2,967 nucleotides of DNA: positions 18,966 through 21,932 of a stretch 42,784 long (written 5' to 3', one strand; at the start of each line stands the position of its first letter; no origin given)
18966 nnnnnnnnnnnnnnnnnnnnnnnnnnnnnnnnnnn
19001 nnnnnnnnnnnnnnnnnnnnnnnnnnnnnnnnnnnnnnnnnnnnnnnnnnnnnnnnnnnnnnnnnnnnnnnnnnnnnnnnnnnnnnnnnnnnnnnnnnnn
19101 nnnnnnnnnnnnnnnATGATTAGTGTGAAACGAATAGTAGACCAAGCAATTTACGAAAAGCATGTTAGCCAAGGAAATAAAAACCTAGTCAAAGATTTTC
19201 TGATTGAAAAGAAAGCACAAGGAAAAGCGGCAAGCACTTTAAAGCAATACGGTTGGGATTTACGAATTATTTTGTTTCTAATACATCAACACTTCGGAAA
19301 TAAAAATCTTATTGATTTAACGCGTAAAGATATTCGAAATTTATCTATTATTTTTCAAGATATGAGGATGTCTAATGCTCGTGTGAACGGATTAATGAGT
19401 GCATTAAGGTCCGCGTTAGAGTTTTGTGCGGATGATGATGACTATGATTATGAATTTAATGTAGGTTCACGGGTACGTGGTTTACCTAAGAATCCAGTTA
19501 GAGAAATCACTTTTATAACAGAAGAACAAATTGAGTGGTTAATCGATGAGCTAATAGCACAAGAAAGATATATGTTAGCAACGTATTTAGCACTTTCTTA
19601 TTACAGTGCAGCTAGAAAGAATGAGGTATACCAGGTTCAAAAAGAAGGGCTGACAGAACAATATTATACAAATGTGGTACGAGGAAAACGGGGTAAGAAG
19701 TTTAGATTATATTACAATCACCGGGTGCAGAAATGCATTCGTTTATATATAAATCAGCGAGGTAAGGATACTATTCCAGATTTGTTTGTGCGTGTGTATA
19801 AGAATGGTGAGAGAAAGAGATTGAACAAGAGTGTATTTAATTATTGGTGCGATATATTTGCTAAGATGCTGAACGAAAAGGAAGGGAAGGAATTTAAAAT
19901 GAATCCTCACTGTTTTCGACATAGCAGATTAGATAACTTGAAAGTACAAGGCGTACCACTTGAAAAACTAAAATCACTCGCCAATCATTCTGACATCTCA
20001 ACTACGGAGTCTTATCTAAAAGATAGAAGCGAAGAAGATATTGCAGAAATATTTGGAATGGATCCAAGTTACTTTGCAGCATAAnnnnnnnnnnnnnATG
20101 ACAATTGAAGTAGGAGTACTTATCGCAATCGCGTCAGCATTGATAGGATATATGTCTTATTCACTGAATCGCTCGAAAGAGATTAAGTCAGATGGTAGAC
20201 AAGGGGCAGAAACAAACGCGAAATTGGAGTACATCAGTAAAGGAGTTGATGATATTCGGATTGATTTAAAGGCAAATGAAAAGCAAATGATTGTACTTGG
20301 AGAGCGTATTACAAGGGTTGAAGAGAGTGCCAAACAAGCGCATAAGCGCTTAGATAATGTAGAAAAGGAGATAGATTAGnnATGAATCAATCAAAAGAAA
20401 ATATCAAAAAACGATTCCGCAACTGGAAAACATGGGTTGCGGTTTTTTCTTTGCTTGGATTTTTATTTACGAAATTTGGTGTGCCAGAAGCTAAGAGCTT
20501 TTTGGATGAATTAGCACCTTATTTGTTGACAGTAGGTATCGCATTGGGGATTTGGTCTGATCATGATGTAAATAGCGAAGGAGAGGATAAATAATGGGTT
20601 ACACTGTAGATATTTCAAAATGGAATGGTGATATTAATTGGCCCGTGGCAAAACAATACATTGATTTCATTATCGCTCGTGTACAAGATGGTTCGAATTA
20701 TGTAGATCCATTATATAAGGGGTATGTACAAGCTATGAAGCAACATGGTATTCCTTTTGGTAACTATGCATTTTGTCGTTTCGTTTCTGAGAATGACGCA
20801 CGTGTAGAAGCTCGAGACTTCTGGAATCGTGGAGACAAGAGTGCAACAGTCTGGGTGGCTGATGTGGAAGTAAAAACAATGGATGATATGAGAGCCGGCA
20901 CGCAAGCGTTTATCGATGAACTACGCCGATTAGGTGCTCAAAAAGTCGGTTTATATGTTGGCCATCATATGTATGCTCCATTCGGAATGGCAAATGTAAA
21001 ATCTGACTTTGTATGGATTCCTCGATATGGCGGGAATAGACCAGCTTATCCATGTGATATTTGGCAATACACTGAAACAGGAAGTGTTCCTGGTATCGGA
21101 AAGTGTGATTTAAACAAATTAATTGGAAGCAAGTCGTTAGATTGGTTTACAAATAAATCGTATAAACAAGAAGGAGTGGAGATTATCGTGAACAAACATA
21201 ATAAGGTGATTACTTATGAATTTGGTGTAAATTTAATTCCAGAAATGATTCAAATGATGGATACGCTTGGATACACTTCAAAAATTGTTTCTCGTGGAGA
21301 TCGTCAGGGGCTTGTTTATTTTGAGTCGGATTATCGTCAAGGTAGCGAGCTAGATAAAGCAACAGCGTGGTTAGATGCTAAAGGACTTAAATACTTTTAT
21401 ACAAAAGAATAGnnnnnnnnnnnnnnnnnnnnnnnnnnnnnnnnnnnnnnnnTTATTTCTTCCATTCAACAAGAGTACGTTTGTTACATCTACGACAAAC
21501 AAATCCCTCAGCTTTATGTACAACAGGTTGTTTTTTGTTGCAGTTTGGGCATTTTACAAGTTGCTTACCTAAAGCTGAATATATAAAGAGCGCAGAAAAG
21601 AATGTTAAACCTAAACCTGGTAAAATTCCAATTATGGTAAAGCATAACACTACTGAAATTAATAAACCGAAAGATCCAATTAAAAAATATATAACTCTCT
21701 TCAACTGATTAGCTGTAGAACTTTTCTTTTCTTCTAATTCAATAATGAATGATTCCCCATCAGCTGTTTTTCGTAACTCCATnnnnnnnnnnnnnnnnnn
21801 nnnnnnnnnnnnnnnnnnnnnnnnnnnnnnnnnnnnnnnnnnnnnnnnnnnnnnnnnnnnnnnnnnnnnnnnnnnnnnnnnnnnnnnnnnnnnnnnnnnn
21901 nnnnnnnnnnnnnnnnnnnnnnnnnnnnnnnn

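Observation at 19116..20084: Second tyrosine recombinase wedged between the tail fibre gene and the lysis cassette, carrying the early-gene leader sequence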

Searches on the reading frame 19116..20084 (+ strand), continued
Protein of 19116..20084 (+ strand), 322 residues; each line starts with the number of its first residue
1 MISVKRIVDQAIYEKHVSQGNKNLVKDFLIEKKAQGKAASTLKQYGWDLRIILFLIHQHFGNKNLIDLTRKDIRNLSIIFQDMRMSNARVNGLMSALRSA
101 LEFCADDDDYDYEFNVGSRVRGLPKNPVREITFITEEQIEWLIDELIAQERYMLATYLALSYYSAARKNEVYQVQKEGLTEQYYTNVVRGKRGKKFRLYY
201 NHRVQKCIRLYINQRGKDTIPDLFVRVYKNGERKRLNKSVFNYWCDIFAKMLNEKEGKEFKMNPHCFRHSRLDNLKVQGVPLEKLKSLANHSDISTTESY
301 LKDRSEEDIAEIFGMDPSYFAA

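Call 106: search_protein_families(library=pfam, proteins=[L010:6484-8172:+, L010:8327-9616:+, L010:9729-9893:-, L010:11054-11302:+, L010:11206-11502:+, L010:11502-12077:+, L010:5484-6440:+, L010:4036-5073:+], max_evalue=0.01)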
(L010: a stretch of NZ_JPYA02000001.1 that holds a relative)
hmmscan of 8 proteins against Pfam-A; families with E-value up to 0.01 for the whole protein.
L010:6484-8172:+ (562 aa): 3 families
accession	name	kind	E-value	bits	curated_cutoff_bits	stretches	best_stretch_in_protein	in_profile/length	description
PF13229.12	Beta_helix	-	8.6e-15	55.2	25.9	2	139-297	3-148/158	Right handed beta helix region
PF05048.19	NosD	-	1e-07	32.1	23.6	1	135-300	15-162/212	Periplasmic copper-binding protein (NosD)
PF06026.20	Rib_5-P_isom_A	-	0.0091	16.1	26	0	110-187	58-135/173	Ribose 5-phosphate isomerase A (phosphoriboisomerase A)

L010:8327-9616:+ (429 aa): 1 family
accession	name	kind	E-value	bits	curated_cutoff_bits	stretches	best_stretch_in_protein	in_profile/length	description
PF04932.20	Wzy_C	-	0.005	17.1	31.7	1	230-330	4-104/149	O-Antigen ligase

L010:9729-9893:- (55 aa): 1 family
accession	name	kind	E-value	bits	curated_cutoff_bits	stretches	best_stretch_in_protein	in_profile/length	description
PF01402.27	RHH_1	-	0.0044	17.4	20.5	1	16-49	7-39/39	Ribbon-helix-helix protein, copG family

L010:11054-11302:+ (82 aa): 3 families
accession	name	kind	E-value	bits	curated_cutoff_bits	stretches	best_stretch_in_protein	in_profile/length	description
PF10779.14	XhlA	-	9e-15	55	34.7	1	9-69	7-67/67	Haemolysin XhlA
PF07889.17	DUF1664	-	0.0037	17.7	34.6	1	4-58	57-111/124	Protein of unknown function (DUF1664)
PF05377.16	FlaC_arch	-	0.0071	17.2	27.8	0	14-51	1-38/55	Flagella accessory protein C (FlaC)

L010:11206-11502:+ (98 aa): 0 families

L010:11502-12077:+ (191 aa): 5 families
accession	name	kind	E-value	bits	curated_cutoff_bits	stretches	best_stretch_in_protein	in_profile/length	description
PF01476.26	LysM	-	3.3e-18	65.8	20.9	1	148-191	1-43/43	LysM domain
PF13539.11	Peptidase_M15_4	-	4.9e-14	53.1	25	1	60-122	3-70/70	D-alanyl-D-alanine carboxypeptidase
PF23577.1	LysM_RLK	-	0.00025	21.4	27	1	147-174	2-29/44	LysM domain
PF23472.1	LysM2_CERK1_LYK3_4_5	-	0.0044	17.3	27.4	0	145-190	5-53/56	LYK3/4/5 LysM2 domain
PF00570.28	HRDC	-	0.0098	16.3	23.8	0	148-187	24-63/68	HRDC domain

L010:5484-6440:+ (318 aa): 1 family
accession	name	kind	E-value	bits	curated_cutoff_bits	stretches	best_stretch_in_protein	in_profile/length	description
PF10076.14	Phage_Mu_Gp48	-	7.6e-18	65.2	37.4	1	112-248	2-149/150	Bacteriophage Mu-like, Gp48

L010:4036-5073:+ (345 aa): 1 family
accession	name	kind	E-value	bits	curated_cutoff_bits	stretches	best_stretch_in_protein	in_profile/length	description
PF04865.19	Baseplate_J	-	1.7e-65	221.3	21.1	1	63-305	2-253/255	Baseplate J-like protein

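Call 109: search_solved_structures(query=A2, max_evalue=0.001, show_alignments=1)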
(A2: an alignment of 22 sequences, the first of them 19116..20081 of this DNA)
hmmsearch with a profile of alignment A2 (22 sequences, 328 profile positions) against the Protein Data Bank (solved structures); distinct sequences matched with E-value up to 0.001: 5.
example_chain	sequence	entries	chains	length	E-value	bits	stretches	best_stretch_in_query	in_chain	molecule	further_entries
4a8e_A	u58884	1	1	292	8.5e-10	41.4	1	75-314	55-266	PROBABLE TYROSINE RECOMBINASE XERC-LIKE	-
9i5v_14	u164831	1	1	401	1e-08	37.8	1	26-323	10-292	Ribosome-associated translation inhibitor RaiA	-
1a0p_A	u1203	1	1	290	1.5e-06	30.7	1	34-311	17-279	SITE-SPECIFIC RECOMBINASE XERD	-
5hxy_A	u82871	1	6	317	8.7e-05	24.9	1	131-313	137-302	Tyrosine recombinase XerA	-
5dcf_A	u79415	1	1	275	0.00066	22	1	134-311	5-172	Tyrosine recombinase XerD,DNA translocase FtsK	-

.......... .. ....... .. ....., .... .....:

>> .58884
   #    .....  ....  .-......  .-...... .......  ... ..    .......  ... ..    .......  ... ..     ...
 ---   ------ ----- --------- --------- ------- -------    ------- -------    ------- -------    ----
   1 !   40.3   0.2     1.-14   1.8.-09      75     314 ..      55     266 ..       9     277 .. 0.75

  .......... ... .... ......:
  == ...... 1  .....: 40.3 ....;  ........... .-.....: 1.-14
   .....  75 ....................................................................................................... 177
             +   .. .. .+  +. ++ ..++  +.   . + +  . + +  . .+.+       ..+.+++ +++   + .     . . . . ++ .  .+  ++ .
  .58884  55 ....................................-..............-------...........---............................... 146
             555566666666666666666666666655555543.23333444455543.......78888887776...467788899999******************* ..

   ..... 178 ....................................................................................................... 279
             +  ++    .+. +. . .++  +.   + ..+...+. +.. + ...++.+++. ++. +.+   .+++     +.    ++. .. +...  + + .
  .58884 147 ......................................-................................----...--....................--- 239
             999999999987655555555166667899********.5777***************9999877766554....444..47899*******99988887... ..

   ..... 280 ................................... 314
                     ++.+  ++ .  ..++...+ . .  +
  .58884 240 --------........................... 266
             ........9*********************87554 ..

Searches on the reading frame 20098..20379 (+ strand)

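Call 4: search_protein_families(library=pfam, proteins=[window:20098-20379:+], max_evalue=0.01)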
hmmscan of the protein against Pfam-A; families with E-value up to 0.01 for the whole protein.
window:20098-20379:+ (93 aa): 0 families

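Call 6: search_protein_families(library=phrogs, proteins=[window:20098-20379:+], max_evalue=0.001)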
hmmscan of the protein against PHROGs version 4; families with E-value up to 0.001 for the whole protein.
window:20098-20379:+ (93 aa): 1 family
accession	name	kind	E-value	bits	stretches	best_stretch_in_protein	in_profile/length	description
phrog_1863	-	unknown function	4.7e-35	120.4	1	1-93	4-96/97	-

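Call 110: search_protein_families(library=ncbifam, proteins=[window:20098-20379:+], max_evalue=0.01)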
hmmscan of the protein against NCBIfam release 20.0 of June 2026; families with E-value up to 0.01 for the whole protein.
window:20098-20379:+ (93 aa): 1 family
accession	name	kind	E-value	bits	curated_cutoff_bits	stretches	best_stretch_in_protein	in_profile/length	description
NF033913.1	fibronec_FbpA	exception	0.0063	15.9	400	1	4-84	18-99/384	LPXTG-anchored fibronectin-binding protein FbpA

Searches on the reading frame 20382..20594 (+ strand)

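Call 4: search_protein_families(library=pfam, proteins=[window:20382-20594:+], max_evalue=0.01)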
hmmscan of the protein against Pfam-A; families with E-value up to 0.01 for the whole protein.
window:20382-20594:+ (70 aa): 0 families

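Call 6: search_protein_families(library=phrogs, proteins=[window:20382-20594:+], max_evalue=0.001)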
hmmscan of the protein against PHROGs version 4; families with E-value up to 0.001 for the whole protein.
window:20382-20594:+ (70 aa): 1 family
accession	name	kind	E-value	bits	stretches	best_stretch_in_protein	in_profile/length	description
phrog_297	-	lysis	1.1e-11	46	1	4-64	7-73/176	holin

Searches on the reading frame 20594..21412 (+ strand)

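Call 4: search_protein_families(library=pfam, proteins=[window:20594-21412:+], max_evalue=0.01)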
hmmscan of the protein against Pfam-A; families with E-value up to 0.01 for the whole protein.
window:20594-21412:+ (272 aa): 2 families
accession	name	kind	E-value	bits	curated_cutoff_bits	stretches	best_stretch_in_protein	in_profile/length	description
PF01183.26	Glyco_hydro_25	-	3.8e-27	96.2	27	1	5-168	1-180/180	Glycosyl hydrolases family 25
PF12123.13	CBD_PlyG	-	7.6e-18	64.4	28.2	1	225-269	2-44/44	PlyG Cell wall binding domain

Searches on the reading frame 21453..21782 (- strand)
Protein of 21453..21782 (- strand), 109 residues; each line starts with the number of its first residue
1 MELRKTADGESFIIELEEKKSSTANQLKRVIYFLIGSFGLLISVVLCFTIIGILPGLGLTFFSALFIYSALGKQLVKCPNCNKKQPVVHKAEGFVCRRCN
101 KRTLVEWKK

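Call 110: search_protein_families(library=ncbifam, proteins=[window:21453-21782:-], max_evalue=0.01)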
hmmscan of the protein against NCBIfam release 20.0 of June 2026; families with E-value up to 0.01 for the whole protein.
window:21453-21782:- (109 aa): 1 family
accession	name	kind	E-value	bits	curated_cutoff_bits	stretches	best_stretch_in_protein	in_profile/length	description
NF004424.0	PRK05766.1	equivalog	0.00054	19.7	54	1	71-99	12-40/54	30S ribosomal protein S14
